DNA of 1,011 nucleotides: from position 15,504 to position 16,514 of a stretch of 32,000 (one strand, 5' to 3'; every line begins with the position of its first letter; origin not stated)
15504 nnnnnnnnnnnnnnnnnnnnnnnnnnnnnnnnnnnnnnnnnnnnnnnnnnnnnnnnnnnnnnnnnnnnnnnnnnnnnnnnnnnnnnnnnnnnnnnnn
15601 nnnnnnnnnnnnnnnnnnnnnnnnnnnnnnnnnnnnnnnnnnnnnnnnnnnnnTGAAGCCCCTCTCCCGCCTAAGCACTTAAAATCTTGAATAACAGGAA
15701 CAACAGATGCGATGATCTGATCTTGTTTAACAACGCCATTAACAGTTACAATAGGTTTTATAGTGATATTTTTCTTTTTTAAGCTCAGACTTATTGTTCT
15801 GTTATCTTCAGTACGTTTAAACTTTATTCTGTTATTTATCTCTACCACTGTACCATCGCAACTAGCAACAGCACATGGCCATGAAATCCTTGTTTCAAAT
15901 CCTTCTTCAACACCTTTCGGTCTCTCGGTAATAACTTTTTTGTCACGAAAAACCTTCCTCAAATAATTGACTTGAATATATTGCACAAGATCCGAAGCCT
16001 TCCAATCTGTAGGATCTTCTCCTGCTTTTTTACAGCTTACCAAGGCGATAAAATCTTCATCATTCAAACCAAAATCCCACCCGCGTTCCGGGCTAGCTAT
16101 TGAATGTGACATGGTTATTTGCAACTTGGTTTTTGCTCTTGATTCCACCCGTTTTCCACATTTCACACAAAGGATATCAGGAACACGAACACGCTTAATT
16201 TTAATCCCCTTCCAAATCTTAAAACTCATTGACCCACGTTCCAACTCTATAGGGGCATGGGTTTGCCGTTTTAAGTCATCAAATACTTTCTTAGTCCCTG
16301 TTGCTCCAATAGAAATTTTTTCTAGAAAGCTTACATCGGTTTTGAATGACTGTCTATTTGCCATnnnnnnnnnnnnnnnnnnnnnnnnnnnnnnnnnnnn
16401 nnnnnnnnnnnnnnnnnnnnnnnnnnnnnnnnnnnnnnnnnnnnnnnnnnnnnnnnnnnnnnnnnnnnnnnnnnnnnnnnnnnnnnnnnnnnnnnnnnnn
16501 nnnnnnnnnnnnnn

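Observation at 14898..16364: Fusion of a restriction-endonuclease-like N-terminal domain to HEAT repeats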

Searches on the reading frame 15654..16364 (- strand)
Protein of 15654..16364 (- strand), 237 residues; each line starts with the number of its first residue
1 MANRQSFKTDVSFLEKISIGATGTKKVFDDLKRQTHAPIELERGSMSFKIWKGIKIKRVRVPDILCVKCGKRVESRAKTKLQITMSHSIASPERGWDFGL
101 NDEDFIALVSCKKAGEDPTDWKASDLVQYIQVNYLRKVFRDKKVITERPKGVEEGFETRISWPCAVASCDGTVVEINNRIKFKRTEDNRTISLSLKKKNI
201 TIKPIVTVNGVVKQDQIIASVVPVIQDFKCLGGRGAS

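Call 7: search_solved_structures(query=window:15654-16364:-, max_evalue=10, show_alignments=2)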
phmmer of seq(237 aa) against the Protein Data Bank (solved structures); distinct sequences matched with E-value up to 10: 0.

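Call 32: predict_structure(alignment_id=A2)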
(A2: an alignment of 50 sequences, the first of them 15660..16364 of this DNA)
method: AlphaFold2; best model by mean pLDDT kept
length: 235 residues; sequences in the alignment: 50
mean_pLDDT: 85.6   pTM: 0.84
mean pLDDT of the five models: 85.6, 85.4, 85.2, 83.6, 83.5
residues with pLDDT >= 90: 149; 70-90: 48; 50-70: 17; < 50: 21
segments of 3 or more residues with pLDDT < 50: 1-8, 50-58, 153-155
pLDDT, mean of each block of 10 residues (from residue 1): 43 80 95 96 66 46 89 93 87 82 96 91 96 97 85 65 96 95 96 92 96 97 97 72
secondary structure, 60 per line:
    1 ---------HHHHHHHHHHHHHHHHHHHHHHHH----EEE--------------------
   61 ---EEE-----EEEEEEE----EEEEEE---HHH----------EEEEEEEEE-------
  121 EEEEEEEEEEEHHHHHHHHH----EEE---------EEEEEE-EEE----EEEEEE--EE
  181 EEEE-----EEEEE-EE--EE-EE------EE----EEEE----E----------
elements in order: H10-33 E38-40 E64-66 E72-78 E83-88 E105-113 E121-131 H132-140 E145-147 E157-162 E164-166 E171-176 E179-184 E190-194 E217-220

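Call 33: search_protein_representatives(protein=window:15660-16364:-)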
Query: 235 residues. Proteins with E-value up to 0.001 (for the whole library): 349; up to 1e-10: 270; up to 1e-30: 74. The best 150 are listed.
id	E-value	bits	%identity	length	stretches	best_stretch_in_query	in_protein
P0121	7.6e-87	307.0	60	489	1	1-233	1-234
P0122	1.9e-84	299.2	60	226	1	1-225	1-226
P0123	1.6e-76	273.3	56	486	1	1-228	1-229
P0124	1.1e-69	250.9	62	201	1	2-173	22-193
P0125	4.0e-69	249.1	49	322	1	1-230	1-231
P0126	1.5e-67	243.9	56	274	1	1-201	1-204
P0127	6.2e-60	219.0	50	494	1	8-233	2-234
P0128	8.2e-60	218.6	52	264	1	6-234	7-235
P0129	2.8e-58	213.6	59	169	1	46-207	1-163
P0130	2.0e-55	204.2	46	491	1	3-227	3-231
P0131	9.7e-55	202.0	44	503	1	1-230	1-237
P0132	1.2e-54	201.7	46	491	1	5-230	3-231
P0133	1.9e-50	188.0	47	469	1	24-226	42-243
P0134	1.3e-49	185.3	42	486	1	3-234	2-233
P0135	1.6e-49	185.0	71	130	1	6-124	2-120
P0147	3.9e-43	164.1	38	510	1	2-230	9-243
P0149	2.2e-40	155.0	41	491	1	8-232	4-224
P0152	8.8e-40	153.1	43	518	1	4-227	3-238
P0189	1.9e-31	125.8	41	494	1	6-200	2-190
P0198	3.4e-30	121.7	38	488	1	6-232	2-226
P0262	1.4e-23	100.1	34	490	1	7-221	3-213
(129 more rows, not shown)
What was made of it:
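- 14898..16364 (-): R gene: 488-aa putative Type II restriction endonuclease with three domains. 349 clusters at 50% identity, nearly all 485-525 aa (call 33).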

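Call 35: fold_search(model_id=the predicted structure, library=pdb)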
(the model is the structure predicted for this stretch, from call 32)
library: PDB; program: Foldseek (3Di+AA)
matches with E <= 10: 769; with E <= 0.001: 0
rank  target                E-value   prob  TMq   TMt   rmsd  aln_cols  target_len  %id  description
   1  5d4d_M                8.6e-03  1.00  0.23  0.05   3.3        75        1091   21  Crystal structure of Thermus thermophilus product complex for transcription initiation with NAD and CTP (released 2016-07-06)
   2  8j78_B                9.7e-03  0.30  0.19  0.07  17.8       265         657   12  Human 3-methylcrotonyl-CoA carboxylase in BCCP-H2 state (released 2024-05-08)
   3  8j7d_A                1.0e-02  0.30  0.19  0.07  17.0       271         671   10  Human 3-methylcrotonyl-CoA carboxylase in BCCP-H1 state (released 2024-05-08)
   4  6asg_C                1.2e-02  1.00  0.22  0.05   2.4        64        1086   25  Crystal structure of Thermus thermophilus RNA polymerase core enzyme (released 2018-04-11)
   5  8jxm_F                1.2e-02  0.35  0.20  0.08  17.8       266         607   11  Human 3-methylcrotonyl-CoA carboxylase in BCCP-H2 state with MCoA (released 2024-07-03)
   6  8xl6_C                1.2e-02  0.30  0.19  0.08  19.4       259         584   11  Structure of human 3-methylcrotonyl-CoA carboxylase at apo-state (MCC-Apo) (released 2024-10-30)
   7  8xl6_A                1.2e-02  0.30  0.19  0.07  19.4       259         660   11  Structure of human 3-methylcrotonyl-CoA carboxylase at apo-state (MCC-Apo) (released 2024-10-30)
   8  4g7h_C                1.2e-02  1.00  0.22  0.05   2.4        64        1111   25  Crystal structure of Thermus thermophilus transcription initiation complex (released 2012-10-31)
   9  8w8p_D                1.3e-02  1.00  0.19  0.04   5.4        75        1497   16  Thermus thermophilus initiation transcription complex containing CMPcPP in the post-translocated state (released 2024-07-24)
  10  2wcw_A                1.3e-02  0.98  0.27  0.46   6.3       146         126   15  1.6A resolution structure of Archaeoglobus fulgidus Hjc, a Holliday junction resolvase from an archaeal hyperthermophi (released 2009-03-24)
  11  8xl6_G                1.3e-02  0.30  0.19  0.21  19.4       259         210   11  Structure of human 3-methylcrotonyl-CoA carboxylase at apo-state (MCC-Apo) (released 2024-10-30)
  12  8j78_C                1.3e-02  0.30  0.19  0.07  18.2       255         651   11  Human 3-methylcrotonyl-CoA carboxylase in BCCP-H2 state (released 2024-05-08)
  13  2wiz_B                1.5e-02  0.97  0.26  0.46   6.5       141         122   17  Crystal structures of Holliday junction resolvases from Archaeoglobus fulgidus bound to DNA substrate (released 2009-05-26)
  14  8jxl_C                1.7e-02  0.30  0.20  0.08  17.8       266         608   11  Human 3-methylcrotonyl-CoA carboxylase in MCCU state with MCoA (released 2024-07-03)
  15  9fok_C                1.9e-02  1.00  0.21  0.05   3.2        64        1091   25  Ap4G bound in de novo transcription initiation T. thermophilus RNA polymerase complex with TC DNA template (released 2025-12-17)
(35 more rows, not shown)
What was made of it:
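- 15915..16364 (-): Domain 1 (aa 1-150): basic, Hjc-like PD-(D/E)xK nuclease core. Foldseek matches to A. fulgidus Hjc: probability 0.82-0.98, E about 1e-2, TM about 0.45-0.49 on Hjc length (call 35).
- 15660..15914 (-): Domain 2 (aa 151-235): sandwich-barrel-hybrid (lipoyl/biotinyl-like) beta-barrel. Foldseek probability 1.0 and rmsd 2.4 A over 64-75 columns to the hybrid-barrel motifs of RNA polymerase beta/beta' subunits; also matches biotin-carboxyl-carrier domains (call 35).
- On PD-(D/E)xK nuclease superfamily: Foldseek to Hjc gives probability 0.82-0.98 but E about 1e-2 and TM 0.45-0.49 (call 35).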

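Call 46: fold_search(model_id=the predicted structure, library=viral)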
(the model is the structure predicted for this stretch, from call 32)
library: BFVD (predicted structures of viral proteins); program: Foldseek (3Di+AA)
matches with E <= 10: 695; with E <= 0.001: 0
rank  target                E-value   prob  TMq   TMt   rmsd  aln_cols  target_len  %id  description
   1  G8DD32                5.3e-03  0.97  0.31  0.32   7.5       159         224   10  (no name in the UniProt tables at hand)
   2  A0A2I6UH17            6.3e-03  0.94  0.30  0.39  10.7       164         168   10  Uncharacterized protein [Salinibacter phage M31CR41-2]
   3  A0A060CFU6            7.1e-03  1.00  0.21  0.56   9.0        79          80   20  (no name in the UniProt tables at hand)
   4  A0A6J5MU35            1.0e-02  0.99  0.36  0.54   5.9       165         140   14  Uncharacterized protein [uncultured Caudovirales phage]
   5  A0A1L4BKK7            1.3e-02  0.38  0.22  0.20  18.3       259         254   10  (no name in the UniProt tables at hand)
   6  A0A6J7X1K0            1.5e-02  0.97  0.35  0.43   5.9       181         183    9  Uncharacterized protein [uncultured Caudovirales phage]
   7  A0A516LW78            1.6e-02  0.82  0.28  0.45   7.3       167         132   12  (no name in the UniProt tables at hand)
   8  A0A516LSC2            2.5e-02  0.95  0.36  0.50   6.7       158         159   14  (no name in the UniProt tables at hand)
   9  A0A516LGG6            2.8e-02  0.93  0.31  0.51   6.5       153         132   10  (no name in the UniProt tables at hand)
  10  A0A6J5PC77            3.2e-02  0.87  0.30  0.40   6.5       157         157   13  Uncharacterized protein [uncultured Caudovirales phage]
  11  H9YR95                3.2e-02  0.80  0.35  0.36   7.0       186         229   10  (no name in the UniProt tables at hand)
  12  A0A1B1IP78            3.6e-02  0.30  0.22  0.28  13.8       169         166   11  (no name in the UniProt tables at hand)
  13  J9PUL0                3.8e-02  0.54  0.24  0.24  13.8       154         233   12  Uncharacterized protein [Bacillus phage BCD7]
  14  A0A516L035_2          4.8e-02  0.09  0.13  0.06  21.1       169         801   11  (no name in the UniProt tables at hand)
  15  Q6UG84                5.4e-02  0.47  0.27  0.29   8.8       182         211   10  ORF 211 [Sulfolobus virus-like particle SSV2]
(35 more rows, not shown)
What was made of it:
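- On PD-(D/E)xK nuclease superfamily: BFVD hits are unnamed or weak (call 46).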

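Call 51: find_encoding_contigs(protein=P0147, flank=5000, max_places=2)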
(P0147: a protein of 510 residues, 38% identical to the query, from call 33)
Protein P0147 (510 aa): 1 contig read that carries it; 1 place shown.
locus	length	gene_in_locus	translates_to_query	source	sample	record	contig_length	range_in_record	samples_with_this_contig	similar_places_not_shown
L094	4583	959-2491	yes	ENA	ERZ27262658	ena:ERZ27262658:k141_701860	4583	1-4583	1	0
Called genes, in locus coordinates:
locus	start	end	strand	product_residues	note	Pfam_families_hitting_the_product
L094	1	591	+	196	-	?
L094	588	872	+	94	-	-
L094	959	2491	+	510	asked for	PF03130:HEAT_PBS (faint), PF13513:HEAT_EZ (faint), PF02985:HEAT (faint), PF13646:HEAT_2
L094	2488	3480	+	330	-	PF01555:N6_N4_Mtase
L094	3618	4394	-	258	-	PF26348:SRA_ScoMcrA, PF01844:HNH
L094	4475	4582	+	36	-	?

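Call 52: find_encoding_contigs(protein=P0262, flank=5000, max_places=2)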
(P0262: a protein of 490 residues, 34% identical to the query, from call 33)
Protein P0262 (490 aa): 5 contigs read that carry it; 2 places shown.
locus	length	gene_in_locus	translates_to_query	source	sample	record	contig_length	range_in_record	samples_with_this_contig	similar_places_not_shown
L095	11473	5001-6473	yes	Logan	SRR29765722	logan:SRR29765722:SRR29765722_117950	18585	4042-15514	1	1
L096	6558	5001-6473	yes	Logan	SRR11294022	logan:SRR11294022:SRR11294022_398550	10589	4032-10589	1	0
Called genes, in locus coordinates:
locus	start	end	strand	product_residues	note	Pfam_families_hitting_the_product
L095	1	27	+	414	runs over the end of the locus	PF04055:Radical_SAM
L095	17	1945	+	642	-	-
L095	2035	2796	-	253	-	-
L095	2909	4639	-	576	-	PF01555:N6_N4_Mtase, PF03602:Cons_hypoth95 (faint), PF01555:N6_N4_Mtase (weak)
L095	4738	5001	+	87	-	PF12844:HTH_19, PF13560:HTH_31, PF13443:HTH_26 (weak), PF01381:HTH_3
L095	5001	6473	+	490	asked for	PF13646:HEAT_2 (weak)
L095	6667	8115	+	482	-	-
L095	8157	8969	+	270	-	PF02086:MethyltransfD12 (weak)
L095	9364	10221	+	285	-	-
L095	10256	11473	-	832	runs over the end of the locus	PF02463:SMC_N (faint), PF13304:AAA_21 (faint), PF13166:AAA_13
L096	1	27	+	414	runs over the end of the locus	PF04055:Radical_SAM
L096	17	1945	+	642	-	-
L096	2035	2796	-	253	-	-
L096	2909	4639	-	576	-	PF01555:N6_N4_Mtase, PF03602:Cons_hypoth95 (faint), PF01555:N6_N4_Mtase (weak)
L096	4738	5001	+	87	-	PF12844:HTH_19, PF13560:HTH_31, PF13443:HTH_26 (weak), PF01381:HTH_3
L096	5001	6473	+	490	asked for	PF13646:HEAT_2 (weak)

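Call 55: search_protein_families(library=padloc, proteins=[L095:2909-4639:-, L095:4738-5001:+, L095:5001-6473:+, L095:6667-8115:+, L095:8157-8969:+, L094:2488-3480:+, L094:959-2491:+], max_evalue=0.001)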
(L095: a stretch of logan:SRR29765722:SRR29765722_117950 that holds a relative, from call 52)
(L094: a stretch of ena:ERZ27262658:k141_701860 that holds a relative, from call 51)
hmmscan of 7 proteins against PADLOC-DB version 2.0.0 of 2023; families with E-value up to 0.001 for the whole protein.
L095:2909-4639:- (576 aa): 49 families (the best 25 are shown)
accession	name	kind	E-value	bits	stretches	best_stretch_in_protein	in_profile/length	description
PDLC03312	MTase_II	-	2.7e-109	364.6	2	12-339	191-515/1344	Type II methyltransferase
PDLC02541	PglX|PglXI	-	1e-78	263.5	2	60-513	189-640/919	PglXI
PDLC03346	MTase_II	-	5.3e-44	148.2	2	338-515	585-756/1068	Type II methyltransferase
PDLC03319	MTase_II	-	6.6e-24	82.6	2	226-496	159-423/503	Type II methyltransferase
PDLC03371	MTase_II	-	2.9e-16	57.8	2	19-61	192-234/260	Type II methyltransferase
PDLC03367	MTase_II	-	5.1e-15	52.8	1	3-460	7-445/633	Type II methyltransferase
PDLC03233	MTase_II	-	1.2e-14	51.8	1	332-490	468-639/731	Type II methyltransferase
PDLC03325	MTase_II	-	1.7e-14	51.4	2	331-442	264-367/426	Type II methyltransferase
PDLC03738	oMTase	-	2.9e-13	47.3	2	20-61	206-247/376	orphan methyltransferase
PDLC03216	MTase_II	-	3.3e-13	47.3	2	348-438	19-98/364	Type II methyltransferase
PDLC03380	MTase_II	-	8.5e-13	46.3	2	233-443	151-347/393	Type II methyltransferase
PDLC03299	MTase_II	-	1.4e-12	45.7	1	19-68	197-246/296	Type II methyltransferase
PDLC03228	MTase_II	-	3.5e-12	44.6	1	19-61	145-187/227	Type II methyltransferase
PDLC03353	MTase_II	-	5e-12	43.9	2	32-62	203-233/260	Type II methyltransferase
PDLC03300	MTase_II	-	1.3e-11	42.1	1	15-68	212-265/302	Type II methyltransferase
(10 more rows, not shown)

L095:4738-5001:+ (87 aa): 14 families
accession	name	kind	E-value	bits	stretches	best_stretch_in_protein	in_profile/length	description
PDLC03665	Control_protein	-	4.1e-25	85.8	1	16-78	6-69/77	control protein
PDLC03664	Control_protein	-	2.9e-17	60.9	1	17-78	12-73/74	control protein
PDLC03671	Control_protein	-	3.7e-14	50.7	1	19-84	15-80/84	control protein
PDLC03666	Control_protein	-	2.1e-12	45.3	1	20-74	8-62/77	control protein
PDLC02926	HTH_VI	-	1.1e-11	42.8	1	20-76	3-59/92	-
PDLC04142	capH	-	2.4e-11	42.6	1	18-80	6-68/103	capH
PDLC03668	Control_protein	-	6e-10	37.5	1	19-72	9-62/79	control protein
PDLC03536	REase_II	-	1.3e-09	36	1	12-80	4-72/237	Type II restriction enzyme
PDLC03953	RmrA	-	1.9e-07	28.7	1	20-72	7-59/373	-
PDLC04775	PDC-M69A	-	1.2e-06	27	1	19-80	8-69/113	-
PDLC03952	RmrA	-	4.2e-05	20.6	1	14-71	18-75/395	-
PDLC03954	RmrA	-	0.00015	18.8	1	18-75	10-67/380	-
PDLC03951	RmrA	-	0.00023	18.3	1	21-85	11-75/400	-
PDLC03947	RmrA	-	0.00081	16.3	1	15-70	8-63/383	-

L095:5001-6473:+ (490 aa): 0 families

L095:6667-8115:+ (482 aa): 24 families
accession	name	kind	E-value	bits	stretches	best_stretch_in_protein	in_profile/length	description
PDLC03998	PD-Lambda-5_A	-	1e-46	157.7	1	7-472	4-463/466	-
PDLC04017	PD-Lambda-5_A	-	3.1e-44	149.6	1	3-386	7-383/473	-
PDLC04007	PD-Lambda-5_A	-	1.7e-43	147.4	1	7-454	3-427/454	-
PDLC04013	PD-Lambda-5_A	-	3e-43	146.7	1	7-474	5-437/440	-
PDLC04008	PD-Lambda-5_A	-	3.9e-43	145.9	1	8-466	5-441/449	-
PDLC03995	PD-Lambda-5_A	-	1.2e-33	114.9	2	5-258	8-271/503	-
PDLC04005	PD-Lambda-5_A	-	2.6e-28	97.2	3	2-141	11-160/502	-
PDLC04015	PD-Lambda-5_A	-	3.7e-28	96.8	2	199-469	185-456/463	-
PDLC04009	PD-Lambda-5_A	-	4.2e-28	96.3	2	297-473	306-480/488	-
PDLC04016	PD-Lambda-5_A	-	2.3e-25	87.5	2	9-139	7-141/494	-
PDLC03999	PD-Lambda-5_A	-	3.8e-24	83.2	1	7-280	6-264/493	-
PDLC04002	PD-Lambda-5_A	-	4e-23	80.3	1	13-140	13-135/471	-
PDLC04014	PD-Lambda-5_A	-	1.7e-21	74.6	1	8-381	3-354/456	-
PDLC04000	PD-Lambda-5_A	-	5.6e-20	69.8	1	6-140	4-142/428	-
PDLC04011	PD-Lambda-5_A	-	8.4e-17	58.9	2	327-449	386-497/526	-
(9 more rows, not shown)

L095:8157-8969:+ (270 aa): 9 families
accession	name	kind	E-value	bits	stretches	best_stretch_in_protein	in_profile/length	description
PDLC04018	PD-Lambda-5_B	-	4.8e-84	280.1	1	9-265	25-281/291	-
PDLC03358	MTase_II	-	2.6e-63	212.1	1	8-263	24-281/301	Type II methyltransferase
PDLC04019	PD-Lambda-5_B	-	4.2e-42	141.9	1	11-149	26-163/167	-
PDLC03247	MTase_II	-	9.8e-23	78.8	1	20-255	31-265/282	Type II methyltransferase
PDLC03717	oMTase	-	3.5e-11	41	1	20-248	31-254/285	orphan methyltransferase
PDLC03253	MTase_II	-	4.1e-11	41.1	1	20-253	31-251/253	Type II methyltransferase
PDLC03294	MTase_II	-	3.6e-10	37.9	1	18-243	31-255/272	Type II methyltransferase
PDLC03735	oMTase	-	1.2e-07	29.4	1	17-240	35-264/284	orphan methyltransferase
PDLC03244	MTase_II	-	0.00017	18.8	1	21-232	56-264/295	Type II methyltransferase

L094:2488-3480:+ (330 aa): 53 families (the best 25 are shown)
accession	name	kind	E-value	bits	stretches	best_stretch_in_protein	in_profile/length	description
PDLC03323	MTase_II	-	3.4e-151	501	1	8-316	6-314/330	Type II methyltransferase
PDLC03387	MTase_II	-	1e-32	111.5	2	106-297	133-276/289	Type II methyltransferase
PDLC03371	MTase_II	-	1e-27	95.3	1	12-295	6-251/260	Type II methyltransferase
PDLC03353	MTase_II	-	1.5e-22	78.4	2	22-162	15-157/260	Type II methyltransferase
PDLC03299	MTase_II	-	1.3e-21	75.3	2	231-290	192-251/296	Type II methyltransferase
PDLC03350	MTase_II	-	2.5e-21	74.4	2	20-162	60-200/312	Type II methyltransferase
PDLC03295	MTase_II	-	2.4e-18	64.6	2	23-89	10-78/292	Type II methyltransferase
PDLC03246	MTase_II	-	2.1e-17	61.3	2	233-290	303-360/376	Type II methyltransferase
PDLC03230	MTase_II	-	2.3e-17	61.3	1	13-290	32-276/360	Type II methyltransferase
PDLC03265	MTase_II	-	3.8e-17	60.7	2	22-83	30-95/333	Type II methyltransferase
PDLC03260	MTase_II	-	1.2e-16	58.6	2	234-292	245-303/349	Type II methyltransferase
PDLC03228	MTase_II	-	3.5e-16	57.7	2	230-295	139-204/227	Type II methyltransferase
PDLC03238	MTase_II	-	2.3e-15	54.6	2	9-84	116-194/428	Type II methyltransferase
PDLC03337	MTase_II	-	3.9e-14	50.6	2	16-84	8-79/264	Type II methyltransferase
PDLC03216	MTase_II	-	7.4e-14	49.5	1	230-295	189-254/364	Type II methyltransferase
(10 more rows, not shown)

L094:959-2491:+ (510 aa): 2 families
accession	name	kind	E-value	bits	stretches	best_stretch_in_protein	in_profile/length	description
PDLC02919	HEAT-ARM_XIII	-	3.8e-12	42.5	2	295-378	555-636/1972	-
PDLC03925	OloA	-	0.00015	19.2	0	365-485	182-321/596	-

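Call 60: find_encoding_contigs(protein=P0189, flank=4000, max_places=2)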
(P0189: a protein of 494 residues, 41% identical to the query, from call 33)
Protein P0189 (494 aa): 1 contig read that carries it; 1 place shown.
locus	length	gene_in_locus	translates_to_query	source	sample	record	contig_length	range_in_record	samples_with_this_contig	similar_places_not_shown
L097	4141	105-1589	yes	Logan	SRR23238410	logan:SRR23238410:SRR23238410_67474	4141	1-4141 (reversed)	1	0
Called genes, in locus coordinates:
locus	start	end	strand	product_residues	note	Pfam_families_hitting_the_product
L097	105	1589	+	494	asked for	PF13646:HEAT_2 (faint)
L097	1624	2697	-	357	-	PF02771:Acyl-CoA_dh_N, PF00441:Acyl-CoA_dh_1, PF08028:Acyl-CoA_dh_2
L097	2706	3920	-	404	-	PF02771:Acyl-CoA_dh_N, PF02770:Acyl-CoA_dh_M, PF00441:Acyl-CoA_dh_1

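Call 61: find_encoding_contigs(protein=P0152, flank=4000, max_places=2)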
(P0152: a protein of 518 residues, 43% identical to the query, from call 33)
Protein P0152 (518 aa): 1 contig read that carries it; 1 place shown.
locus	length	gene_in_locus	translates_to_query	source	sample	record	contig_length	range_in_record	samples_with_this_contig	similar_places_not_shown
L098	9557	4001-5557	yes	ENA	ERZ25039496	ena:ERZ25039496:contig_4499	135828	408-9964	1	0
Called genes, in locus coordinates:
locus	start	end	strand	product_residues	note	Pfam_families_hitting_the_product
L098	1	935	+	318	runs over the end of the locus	PF01555:N6_N4_Mtase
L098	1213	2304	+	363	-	PF01609:DDE_Tnp_1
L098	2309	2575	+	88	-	-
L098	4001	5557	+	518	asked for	PF03130:HEAT_PBS (faint), PF13646:HEAT_2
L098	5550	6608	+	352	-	PF01555:N6_N4_Mtase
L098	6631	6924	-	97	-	-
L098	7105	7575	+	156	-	PF12770:CHAT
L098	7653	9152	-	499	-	PF24096:DUF7379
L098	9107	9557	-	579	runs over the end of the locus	-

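Call 62: find_encoding_contigs(protein=P0149, flank=4000, max_places=2)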
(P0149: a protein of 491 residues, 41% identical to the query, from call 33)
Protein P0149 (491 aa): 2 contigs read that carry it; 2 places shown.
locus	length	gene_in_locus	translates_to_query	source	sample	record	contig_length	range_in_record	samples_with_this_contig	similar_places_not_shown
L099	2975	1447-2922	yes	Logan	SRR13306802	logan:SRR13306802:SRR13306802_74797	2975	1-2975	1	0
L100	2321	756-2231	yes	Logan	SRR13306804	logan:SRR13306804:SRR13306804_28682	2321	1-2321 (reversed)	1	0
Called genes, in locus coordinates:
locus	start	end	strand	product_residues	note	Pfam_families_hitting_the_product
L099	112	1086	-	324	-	PF01555:N6_N4_Mtase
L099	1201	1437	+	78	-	PF24250:HVO_2718 (weak), PF13560:HTH_31, PF12844:HTH_19, PF01381:HTH_3, PF13443:HTH_26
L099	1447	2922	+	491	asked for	PF13646:HEAT_2 (faint)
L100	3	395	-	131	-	?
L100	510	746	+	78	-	PF24250:HVO_2718 (weak), PF13560:HTH_31, PF12844:HTH_19, PF01381:HTH_3, PF13443:HTH_26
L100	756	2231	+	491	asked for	PF13646:HEAT_2 (faint)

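Call 63: find_encoding_contigs(protein=P0198, flank=4000, max_places=2)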
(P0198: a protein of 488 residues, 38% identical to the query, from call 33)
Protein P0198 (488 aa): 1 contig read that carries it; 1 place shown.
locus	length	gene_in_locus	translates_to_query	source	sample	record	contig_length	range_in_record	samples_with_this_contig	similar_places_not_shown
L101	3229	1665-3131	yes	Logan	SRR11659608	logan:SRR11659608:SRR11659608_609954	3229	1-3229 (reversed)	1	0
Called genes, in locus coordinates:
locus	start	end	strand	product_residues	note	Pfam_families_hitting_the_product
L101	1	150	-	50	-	?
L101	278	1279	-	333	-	PF01555:N6_N4_Mtase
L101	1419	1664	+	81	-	PF13560:HTH_31, PF01381:HTH_3, PF12844:HTH_19, PF13443:HTH_26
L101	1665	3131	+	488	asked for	PF13646:HEAT_2 (faint)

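Call 82: search_dna_similar(query=window:15660-16364:-, collection=phages, mode=protein, max_evalue=0.001, max_rows=10)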
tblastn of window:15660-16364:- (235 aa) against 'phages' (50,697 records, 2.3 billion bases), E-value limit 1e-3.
No match.
